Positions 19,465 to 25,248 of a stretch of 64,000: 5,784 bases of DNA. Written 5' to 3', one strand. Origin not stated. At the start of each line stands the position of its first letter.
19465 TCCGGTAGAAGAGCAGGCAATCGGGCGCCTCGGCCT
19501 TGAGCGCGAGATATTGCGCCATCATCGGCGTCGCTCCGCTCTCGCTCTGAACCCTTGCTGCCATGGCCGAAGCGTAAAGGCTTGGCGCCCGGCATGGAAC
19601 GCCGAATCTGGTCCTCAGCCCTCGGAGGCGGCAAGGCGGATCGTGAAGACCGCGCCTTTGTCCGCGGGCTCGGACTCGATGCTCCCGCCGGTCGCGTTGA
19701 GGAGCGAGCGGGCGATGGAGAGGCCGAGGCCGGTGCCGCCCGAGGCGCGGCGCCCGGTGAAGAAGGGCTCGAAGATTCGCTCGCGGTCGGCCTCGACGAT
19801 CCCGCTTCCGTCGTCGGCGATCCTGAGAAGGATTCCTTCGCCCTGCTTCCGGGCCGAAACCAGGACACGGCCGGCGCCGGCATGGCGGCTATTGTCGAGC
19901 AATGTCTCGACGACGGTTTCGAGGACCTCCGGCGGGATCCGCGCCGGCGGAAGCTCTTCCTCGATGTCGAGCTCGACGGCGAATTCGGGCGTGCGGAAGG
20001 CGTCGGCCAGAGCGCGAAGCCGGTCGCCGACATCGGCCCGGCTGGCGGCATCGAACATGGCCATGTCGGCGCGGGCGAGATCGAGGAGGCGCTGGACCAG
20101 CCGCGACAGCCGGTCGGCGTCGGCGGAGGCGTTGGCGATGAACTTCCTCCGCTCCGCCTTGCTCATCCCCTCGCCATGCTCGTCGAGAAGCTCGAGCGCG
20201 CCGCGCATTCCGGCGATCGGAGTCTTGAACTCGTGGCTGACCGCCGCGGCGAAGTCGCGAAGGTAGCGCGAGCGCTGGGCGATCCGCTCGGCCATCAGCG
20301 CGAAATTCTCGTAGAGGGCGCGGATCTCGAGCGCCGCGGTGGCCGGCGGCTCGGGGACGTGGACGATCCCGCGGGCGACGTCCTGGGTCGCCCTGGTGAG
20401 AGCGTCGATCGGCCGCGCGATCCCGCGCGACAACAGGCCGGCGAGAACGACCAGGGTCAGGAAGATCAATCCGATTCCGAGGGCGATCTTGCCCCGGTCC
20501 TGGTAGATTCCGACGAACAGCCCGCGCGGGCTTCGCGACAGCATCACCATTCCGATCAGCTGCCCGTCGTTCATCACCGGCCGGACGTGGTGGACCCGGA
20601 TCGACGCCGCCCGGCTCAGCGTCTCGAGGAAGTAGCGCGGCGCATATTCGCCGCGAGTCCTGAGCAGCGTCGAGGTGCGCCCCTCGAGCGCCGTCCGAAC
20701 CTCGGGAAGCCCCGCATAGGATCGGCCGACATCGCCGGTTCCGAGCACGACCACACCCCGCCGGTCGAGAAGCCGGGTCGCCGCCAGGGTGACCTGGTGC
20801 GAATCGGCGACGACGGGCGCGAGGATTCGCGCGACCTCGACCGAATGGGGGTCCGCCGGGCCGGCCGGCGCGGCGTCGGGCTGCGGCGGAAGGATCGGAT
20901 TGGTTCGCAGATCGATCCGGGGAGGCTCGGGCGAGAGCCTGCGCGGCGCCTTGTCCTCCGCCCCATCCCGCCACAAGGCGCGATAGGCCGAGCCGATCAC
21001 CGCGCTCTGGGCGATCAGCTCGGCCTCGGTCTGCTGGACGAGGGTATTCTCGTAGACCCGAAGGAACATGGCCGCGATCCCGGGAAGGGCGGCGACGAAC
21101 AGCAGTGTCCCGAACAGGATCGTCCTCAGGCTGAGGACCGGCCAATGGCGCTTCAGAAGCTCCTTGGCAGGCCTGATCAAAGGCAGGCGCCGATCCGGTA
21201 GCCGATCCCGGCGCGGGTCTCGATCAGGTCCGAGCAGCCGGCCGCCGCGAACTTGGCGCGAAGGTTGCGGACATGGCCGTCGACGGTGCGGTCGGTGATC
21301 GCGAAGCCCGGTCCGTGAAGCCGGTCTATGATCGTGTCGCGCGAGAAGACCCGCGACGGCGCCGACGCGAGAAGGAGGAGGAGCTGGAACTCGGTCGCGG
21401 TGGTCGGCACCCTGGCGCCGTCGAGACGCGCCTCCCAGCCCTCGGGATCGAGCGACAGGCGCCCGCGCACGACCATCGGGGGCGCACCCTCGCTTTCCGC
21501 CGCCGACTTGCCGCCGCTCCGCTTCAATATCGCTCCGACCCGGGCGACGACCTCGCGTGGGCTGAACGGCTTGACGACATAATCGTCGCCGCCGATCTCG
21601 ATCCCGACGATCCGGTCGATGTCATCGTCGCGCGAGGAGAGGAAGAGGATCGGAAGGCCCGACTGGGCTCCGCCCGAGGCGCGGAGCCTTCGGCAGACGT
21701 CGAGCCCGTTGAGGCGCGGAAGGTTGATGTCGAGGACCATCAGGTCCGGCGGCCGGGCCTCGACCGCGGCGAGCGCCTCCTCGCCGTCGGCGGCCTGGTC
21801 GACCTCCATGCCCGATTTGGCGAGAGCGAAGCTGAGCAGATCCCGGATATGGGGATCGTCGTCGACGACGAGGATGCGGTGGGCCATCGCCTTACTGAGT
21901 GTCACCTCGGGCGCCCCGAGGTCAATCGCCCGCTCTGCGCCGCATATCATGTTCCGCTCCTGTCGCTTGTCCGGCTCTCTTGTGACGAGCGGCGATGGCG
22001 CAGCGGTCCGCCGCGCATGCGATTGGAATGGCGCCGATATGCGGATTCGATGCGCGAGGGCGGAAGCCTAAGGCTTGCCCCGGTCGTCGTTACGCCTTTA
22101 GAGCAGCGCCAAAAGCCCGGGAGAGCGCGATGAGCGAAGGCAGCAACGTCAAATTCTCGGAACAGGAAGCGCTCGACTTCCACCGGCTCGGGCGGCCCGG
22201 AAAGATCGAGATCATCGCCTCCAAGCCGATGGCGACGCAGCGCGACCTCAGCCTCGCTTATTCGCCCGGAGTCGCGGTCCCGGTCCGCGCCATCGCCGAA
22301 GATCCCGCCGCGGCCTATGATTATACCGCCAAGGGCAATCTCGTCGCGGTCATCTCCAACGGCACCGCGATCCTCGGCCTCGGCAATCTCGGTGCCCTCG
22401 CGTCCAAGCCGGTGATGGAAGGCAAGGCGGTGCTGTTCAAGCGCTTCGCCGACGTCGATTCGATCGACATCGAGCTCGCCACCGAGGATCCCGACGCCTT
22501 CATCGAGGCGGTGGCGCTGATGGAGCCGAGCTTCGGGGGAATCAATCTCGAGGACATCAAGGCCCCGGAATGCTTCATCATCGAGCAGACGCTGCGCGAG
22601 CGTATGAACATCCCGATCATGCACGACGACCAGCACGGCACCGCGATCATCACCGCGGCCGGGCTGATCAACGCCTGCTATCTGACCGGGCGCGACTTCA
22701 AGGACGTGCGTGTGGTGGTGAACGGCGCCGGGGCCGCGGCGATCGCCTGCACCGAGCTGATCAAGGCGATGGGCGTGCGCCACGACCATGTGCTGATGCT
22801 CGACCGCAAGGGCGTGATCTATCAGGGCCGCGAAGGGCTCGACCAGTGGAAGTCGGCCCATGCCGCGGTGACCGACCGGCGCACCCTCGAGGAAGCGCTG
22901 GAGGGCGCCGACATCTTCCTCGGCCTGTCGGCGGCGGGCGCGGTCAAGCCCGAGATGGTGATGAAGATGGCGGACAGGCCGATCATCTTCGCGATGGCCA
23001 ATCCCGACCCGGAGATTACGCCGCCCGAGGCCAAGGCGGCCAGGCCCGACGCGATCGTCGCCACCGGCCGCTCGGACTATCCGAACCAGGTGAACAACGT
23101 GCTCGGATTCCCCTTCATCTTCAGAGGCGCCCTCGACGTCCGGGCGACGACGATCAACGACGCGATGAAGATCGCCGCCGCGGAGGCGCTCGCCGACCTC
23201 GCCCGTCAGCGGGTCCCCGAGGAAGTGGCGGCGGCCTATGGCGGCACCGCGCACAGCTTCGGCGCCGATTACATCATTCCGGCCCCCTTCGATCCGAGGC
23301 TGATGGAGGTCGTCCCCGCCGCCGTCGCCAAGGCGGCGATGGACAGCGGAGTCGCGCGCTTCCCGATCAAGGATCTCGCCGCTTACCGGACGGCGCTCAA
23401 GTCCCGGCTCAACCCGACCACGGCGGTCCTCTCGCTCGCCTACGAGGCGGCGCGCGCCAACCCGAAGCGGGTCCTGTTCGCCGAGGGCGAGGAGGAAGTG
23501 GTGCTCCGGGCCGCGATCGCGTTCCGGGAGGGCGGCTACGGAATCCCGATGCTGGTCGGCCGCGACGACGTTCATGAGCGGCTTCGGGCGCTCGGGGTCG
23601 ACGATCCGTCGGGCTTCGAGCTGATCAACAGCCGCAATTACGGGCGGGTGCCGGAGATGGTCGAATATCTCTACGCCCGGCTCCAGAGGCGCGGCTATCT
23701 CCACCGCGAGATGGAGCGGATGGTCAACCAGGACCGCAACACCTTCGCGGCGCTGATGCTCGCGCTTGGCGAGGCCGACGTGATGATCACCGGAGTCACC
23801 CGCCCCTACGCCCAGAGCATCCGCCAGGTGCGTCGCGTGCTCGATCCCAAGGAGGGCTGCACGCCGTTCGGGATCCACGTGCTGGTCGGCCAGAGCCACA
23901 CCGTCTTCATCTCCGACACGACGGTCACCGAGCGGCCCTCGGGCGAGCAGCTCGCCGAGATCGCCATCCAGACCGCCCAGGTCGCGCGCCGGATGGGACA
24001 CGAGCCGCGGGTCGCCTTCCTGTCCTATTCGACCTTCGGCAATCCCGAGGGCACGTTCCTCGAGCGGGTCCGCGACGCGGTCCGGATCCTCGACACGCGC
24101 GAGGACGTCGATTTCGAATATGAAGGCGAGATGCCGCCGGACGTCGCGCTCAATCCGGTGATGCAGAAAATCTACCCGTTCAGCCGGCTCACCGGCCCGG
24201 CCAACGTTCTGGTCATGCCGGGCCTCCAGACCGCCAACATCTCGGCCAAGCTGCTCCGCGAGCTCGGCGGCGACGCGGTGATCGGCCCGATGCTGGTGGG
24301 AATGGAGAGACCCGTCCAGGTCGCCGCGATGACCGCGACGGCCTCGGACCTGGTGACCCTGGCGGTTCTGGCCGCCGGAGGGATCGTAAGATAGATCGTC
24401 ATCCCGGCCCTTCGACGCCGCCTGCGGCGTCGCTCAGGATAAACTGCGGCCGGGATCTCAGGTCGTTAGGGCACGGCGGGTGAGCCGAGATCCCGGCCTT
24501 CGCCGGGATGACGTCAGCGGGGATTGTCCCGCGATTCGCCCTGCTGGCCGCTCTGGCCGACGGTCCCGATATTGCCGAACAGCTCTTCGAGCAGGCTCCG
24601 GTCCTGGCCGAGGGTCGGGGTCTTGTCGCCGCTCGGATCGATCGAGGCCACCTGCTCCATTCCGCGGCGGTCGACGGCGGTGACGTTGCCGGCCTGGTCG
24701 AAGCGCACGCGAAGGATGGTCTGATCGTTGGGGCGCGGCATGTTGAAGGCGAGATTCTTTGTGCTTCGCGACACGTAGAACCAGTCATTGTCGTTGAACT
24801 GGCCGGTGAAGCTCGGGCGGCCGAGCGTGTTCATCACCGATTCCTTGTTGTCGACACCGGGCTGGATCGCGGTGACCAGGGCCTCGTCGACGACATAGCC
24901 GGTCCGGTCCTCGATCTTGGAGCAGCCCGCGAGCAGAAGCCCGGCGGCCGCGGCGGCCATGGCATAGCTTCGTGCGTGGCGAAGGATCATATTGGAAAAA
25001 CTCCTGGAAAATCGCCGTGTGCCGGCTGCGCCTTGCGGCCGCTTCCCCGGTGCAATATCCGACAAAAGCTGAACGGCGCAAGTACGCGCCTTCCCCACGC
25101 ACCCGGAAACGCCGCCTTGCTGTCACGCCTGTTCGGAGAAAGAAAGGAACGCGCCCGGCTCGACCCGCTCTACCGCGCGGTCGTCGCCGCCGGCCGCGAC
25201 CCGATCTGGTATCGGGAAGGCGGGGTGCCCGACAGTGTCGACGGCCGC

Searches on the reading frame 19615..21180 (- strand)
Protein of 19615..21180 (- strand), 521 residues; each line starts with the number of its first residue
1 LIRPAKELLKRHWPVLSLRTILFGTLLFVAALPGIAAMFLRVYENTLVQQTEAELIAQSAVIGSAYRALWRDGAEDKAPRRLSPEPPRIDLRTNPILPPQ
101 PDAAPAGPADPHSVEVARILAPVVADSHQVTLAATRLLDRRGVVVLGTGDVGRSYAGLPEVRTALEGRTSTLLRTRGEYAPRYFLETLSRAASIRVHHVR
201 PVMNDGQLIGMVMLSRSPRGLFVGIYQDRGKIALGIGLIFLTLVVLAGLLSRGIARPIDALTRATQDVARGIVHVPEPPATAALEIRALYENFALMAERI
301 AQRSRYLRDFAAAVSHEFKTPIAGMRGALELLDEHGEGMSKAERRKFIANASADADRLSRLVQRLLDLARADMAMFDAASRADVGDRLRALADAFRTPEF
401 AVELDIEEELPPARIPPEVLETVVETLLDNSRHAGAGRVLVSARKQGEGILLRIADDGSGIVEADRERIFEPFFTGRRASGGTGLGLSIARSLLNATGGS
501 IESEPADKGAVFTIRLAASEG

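Call 53: search_protein_families(library=pfam, proteins=[window:19615-21180:-], max_evalue=0.0001)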
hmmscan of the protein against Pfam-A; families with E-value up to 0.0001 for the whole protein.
window:19615-21180:- (521 aa): 4 families
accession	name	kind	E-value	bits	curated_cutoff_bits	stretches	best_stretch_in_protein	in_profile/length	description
PF02518.31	HATPase_c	-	1.1e-19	71.4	26.4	1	419-517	5-108/111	Histidine kinase-, DNA gyrase B-, and HSP90-like ATPase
PF00512.31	HisKA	-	5.8e-17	61.9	26.9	1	307-372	2-64/66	His Kinase A (phospho-acceptor) domain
PF00672.30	HAMP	-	9.5e-07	29.5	25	1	249-301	1-52/53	HAMP domain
PF13589.12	HATPase_c_3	-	4.7e-05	23.9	25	0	420-471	3-55/137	Histidine kinase-, DNA gyrase B-, and HSP90-like ATPase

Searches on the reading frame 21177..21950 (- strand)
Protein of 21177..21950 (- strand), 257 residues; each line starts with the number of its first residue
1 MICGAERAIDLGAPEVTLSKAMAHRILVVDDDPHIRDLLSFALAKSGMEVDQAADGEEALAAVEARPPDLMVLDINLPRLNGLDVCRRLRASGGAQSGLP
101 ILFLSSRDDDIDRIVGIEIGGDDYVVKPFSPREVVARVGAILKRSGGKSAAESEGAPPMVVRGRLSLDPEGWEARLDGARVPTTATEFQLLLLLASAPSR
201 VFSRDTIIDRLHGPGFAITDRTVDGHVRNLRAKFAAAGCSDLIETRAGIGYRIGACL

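Call 53: search_protein_families(library=pfam, proteins=[window:21177-21950:-], max_evalue=0.0001)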
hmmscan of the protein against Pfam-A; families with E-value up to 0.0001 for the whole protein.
window:21177-21950:- (257 aa): 2 families
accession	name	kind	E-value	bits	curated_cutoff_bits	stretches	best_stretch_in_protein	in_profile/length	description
PF00072.30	Response_reg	-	7.2e-30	103.9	30.2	1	26-138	1-110/111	Response regulator receiver domain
PF00486.34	Trans_reg_C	-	6e-19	68.3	26.2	1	179-253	2-77/77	Transcriptional regulatory protein, C terminal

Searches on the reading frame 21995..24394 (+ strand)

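Call 53: search_protein_families(library=pfam, proteins=[window:21995-24394:+], max_evalue=0.0001)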
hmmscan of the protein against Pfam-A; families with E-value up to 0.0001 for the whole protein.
window:21995-24394:+ (799 aa): 3 families
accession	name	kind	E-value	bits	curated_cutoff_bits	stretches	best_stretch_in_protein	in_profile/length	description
PF01515.24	PTA_PTB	-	9.3e-80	268.8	24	1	483-794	7-319/319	Phosphate acetyl/butaryl transferase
PF00390.24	malic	-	2.2e-28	99.8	23.1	1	69-201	2-182/182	Malic enzyme, N-terminal domain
PF03949.21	Malic_M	-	4.4e-24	85.6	23.5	1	215-409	3-231/258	Malic enzyme, NAD binding domain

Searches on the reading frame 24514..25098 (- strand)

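Call 53: search_protein_families(library=pfam, proteins=[window:24514-25098:-], max_evalue=0.0001)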
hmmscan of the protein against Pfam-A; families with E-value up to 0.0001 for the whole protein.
window:24514-25098:- (194 aa): 1 family
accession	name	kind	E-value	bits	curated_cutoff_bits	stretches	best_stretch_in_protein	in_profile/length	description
PF04355.18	BamE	-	3.9e-18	65.5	23.2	1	67-141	1-69/71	Outer membrane protein assembly factor BamE domain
